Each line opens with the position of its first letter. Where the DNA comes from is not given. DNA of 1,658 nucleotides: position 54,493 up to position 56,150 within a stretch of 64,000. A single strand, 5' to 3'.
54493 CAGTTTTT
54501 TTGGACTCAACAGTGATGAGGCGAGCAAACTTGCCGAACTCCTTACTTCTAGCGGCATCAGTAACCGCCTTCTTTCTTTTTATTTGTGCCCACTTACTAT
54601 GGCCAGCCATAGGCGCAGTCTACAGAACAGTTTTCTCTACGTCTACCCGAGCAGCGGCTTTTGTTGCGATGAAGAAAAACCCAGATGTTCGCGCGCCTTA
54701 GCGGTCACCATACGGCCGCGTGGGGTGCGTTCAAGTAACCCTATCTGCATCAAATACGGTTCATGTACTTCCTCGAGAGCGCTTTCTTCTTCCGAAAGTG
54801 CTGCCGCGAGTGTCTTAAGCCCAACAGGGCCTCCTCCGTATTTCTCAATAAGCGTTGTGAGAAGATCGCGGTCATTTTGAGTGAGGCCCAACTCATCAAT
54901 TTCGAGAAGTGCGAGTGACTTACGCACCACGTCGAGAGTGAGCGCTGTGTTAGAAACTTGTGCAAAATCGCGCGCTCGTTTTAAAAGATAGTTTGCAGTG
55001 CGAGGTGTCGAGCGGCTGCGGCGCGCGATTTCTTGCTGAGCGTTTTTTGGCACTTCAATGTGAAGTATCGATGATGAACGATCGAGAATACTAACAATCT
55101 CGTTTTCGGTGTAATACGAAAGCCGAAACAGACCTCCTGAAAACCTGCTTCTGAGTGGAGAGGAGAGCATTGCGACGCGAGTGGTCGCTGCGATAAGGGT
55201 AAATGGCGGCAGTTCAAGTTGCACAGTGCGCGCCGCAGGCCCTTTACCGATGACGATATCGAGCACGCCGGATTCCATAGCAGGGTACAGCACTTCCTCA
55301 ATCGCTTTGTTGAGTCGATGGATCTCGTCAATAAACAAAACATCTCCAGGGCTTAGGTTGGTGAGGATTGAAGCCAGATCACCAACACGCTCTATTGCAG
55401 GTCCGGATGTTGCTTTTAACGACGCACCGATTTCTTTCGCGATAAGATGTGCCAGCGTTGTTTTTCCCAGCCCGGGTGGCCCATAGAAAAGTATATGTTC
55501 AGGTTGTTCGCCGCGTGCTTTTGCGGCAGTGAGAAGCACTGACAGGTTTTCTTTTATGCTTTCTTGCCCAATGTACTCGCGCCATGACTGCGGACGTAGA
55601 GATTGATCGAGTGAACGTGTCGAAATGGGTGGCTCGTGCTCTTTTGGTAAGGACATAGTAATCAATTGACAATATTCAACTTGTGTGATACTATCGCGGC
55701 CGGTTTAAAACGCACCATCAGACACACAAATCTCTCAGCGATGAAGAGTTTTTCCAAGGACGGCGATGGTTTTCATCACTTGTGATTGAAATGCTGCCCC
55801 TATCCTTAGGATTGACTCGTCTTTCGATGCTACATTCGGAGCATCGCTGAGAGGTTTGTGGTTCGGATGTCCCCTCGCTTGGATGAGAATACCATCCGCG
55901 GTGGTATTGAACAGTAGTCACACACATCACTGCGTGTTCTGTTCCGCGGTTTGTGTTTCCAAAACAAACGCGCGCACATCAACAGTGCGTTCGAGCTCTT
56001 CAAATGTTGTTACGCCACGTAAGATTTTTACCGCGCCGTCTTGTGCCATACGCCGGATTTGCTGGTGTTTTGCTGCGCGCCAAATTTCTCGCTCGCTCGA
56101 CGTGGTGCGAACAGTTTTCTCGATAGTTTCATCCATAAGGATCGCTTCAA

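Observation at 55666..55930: Consensus promoter driving a structured non-coding region of about 225 nt between ruvB and pilB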

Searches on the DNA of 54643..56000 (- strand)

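Call 4: search_rna_families(source=window, start=55600, end=56000, threshold=evalue, max_evalue=10, show_alignments=3)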
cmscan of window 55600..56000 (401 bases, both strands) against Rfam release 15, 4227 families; matches with E-value up to 10: 6.
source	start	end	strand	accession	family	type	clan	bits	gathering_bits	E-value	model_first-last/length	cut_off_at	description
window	55736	55850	+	RF01221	snoU6-47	Gene; snRNA; snoRNA; CD-box;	-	16.6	54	4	1-132/132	no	Small nucleolar RNA U6-47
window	55697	55782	-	RF01574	DdR6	Gene; snRNA; snoRNA; CD-box;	-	14.9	90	7.5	1-86/86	no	Dictyostelium snoRNA DdR6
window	55724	55786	-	RF00158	SNORD82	Gene; snRNA; snoRNA; CD-box;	-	14.7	43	4.6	1-70/70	no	Small nucleolar RNA SNORD82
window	55713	55784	-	RF00212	SNORD38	Gene; snRNA; snoRNA; CD-box;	CL00051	14.7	44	5.5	1-70/70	no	Small nucleolar RNA SNORD38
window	55736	55796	+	RF01421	snoR114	Gene; snRNA; snoRNA; CD-box;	-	14.3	45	7.2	1-87/87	no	small nucleolar RNA snoR114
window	55734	55786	-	RF00089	SNORD31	Gene; snRNA; snoRNA; CD-box;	CL00053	12.3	40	8.4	1-69/69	no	Small nucleolar RNA SNORD31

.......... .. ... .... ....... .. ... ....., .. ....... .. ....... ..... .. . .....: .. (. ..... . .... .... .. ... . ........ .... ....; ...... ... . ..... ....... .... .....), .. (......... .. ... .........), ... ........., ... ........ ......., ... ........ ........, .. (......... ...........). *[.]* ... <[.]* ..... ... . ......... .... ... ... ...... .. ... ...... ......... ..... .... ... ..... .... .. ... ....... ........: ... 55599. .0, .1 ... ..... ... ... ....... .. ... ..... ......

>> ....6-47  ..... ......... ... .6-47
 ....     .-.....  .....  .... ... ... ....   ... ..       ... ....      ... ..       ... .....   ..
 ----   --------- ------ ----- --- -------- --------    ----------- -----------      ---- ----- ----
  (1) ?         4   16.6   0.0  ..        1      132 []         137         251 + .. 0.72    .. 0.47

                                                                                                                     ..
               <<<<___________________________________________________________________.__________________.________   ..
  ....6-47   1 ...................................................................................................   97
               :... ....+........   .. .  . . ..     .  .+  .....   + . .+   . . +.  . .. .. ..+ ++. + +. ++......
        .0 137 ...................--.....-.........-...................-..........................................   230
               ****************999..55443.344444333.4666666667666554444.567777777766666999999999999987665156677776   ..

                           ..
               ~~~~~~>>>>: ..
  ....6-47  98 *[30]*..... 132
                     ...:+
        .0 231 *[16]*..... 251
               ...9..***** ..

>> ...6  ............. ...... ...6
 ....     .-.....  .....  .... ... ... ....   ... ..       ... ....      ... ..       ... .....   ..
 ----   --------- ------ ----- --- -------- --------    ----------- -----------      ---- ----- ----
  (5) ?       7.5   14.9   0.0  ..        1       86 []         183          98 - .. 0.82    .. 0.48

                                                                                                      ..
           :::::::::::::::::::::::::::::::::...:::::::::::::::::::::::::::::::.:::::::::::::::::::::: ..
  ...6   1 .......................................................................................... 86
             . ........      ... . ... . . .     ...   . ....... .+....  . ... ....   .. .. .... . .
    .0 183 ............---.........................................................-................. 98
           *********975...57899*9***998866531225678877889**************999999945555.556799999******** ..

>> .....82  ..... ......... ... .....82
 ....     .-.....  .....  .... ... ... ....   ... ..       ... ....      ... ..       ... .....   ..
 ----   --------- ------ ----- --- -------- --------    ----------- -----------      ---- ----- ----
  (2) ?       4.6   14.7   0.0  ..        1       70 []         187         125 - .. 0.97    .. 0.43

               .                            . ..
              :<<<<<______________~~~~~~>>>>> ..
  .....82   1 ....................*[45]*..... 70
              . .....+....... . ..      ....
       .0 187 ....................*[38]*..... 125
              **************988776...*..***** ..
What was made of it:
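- On Box C/D RNA (weak Rfam look-alikes): The best scores are 12-17 bits against gathering scores of 40-90 (call 4).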

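Call 20: search_rna_families(sources=[L004, L005, L006, L007, L008, L009, L010, L012, L019, L060], threshold=gathering)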
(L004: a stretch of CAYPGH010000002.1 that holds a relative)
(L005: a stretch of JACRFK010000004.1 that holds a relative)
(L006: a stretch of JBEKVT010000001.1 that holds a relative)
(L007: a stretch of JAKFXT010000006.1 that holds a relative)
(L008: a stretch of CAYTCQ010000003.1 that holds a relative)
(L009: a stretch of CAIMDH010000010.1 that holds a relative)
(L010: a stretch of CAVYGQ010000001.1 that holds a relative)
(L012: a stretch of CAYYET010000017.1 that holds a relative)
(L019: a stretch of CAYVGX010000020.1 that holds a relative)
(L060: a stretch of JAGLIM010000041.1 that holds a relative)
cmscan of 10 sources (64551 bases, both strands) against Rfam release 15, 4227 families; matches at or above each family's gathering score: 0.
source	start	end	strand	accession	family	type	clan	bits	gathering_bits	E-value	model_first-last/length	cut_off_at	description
